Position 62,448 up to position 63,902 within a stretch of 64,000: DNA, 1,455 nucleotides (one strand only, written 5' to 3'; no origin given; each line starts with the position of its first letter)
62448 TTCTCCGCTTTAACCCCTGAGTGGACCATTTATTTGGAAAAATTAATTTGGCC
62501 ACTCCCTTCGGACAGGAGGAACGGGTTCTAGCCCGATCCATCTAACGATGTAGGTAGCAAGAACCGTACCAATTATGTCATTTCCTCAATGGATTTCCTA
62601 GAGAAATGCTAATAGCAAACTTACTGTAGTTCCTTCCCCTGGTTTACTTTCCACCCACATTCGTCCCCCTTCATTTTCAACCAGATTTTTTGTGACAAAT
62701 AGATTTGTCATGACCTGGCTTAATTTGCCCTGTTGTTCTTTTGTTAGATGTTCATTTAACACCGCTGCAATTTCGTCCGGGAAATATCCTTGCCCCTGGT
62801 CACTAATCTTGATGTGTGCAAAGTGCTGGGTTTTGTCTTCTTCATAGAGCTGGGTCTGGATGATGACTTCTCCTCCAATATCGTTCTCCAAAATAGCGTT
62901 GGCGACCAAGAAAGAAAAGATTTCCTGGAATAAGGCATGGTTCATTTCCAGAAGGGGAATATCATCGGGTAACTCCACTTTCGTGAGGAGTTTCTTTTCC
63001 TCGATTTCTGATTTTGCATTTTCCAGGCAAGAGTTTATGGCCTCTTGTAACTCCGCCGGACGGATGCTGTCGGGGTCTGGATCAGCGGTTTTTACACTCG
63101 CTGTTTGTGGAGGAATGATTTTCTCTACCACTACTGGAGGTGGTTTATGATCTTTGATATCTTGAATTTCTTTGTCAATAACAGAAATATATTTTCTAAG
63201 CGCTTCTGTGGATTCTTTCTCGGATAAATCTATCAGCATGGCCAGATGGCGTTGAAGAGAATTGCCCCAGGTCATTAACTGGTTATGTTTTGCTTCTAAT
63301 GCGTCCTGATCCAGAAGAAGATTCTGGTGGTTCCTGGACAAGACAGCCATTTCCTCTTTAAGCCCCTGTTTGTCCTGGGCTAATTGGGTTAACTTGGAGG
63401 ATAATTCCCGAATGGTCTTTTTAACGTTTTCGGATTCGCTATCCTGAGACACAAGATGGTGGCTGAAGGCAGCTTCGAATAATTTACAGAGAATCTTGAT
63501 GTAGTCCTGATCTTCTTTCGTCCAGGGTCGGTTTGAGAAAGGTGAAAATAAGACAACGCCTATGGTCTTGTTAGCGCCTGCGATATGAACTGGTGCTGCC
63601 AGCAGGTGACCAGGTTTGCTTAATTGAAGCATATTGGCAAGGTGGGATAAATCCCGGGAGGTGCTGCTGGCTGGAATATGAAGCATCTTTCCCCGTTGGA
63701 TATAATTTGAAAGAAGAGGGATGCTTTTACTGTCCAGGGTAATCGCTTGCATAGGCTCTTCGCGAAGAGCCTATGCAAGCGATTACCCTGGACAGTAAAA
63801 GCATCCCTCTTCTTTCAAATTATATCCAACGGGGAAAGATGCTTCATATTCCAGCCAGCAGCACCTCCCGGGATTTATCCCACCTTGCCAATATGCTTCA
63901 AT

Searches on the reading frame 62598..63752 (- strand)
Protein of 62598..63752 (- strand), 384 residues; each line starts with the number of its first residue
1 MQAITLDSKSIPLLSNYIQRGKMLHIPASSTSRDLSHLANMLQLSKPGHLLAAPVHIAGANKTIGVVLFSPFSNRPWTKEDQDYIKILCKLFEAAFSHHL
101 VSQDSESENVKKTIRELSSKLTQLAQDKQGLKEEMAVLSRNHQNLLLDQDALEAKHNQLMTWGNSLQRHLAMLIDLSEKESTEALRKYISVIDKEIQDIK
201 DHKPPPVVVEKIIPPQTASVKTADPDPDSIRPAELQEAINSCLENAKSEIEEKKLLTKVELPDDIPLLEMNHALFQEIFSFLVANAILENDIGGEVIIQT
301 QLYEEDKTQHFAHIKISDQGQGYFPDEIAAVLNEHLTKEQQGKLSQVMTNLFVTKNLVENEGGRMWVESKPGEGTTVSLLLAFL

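Call 37: search_protein_families(library=pfam, proteins=[window:62598-63752:-], max_evalue=0.0001)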
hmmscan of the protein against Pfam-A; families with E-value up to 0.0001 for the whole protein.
window:62598-63752:- (384 aa): 1 family
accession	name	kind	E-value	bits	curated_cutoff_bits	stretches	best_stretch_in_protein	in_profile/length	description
PF02518.31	HATPase_c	-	2.9e-10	41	26.4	1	274-381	5-107/111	Histidine kinase-, DNA gyrase B-, and HSP90-like ATPase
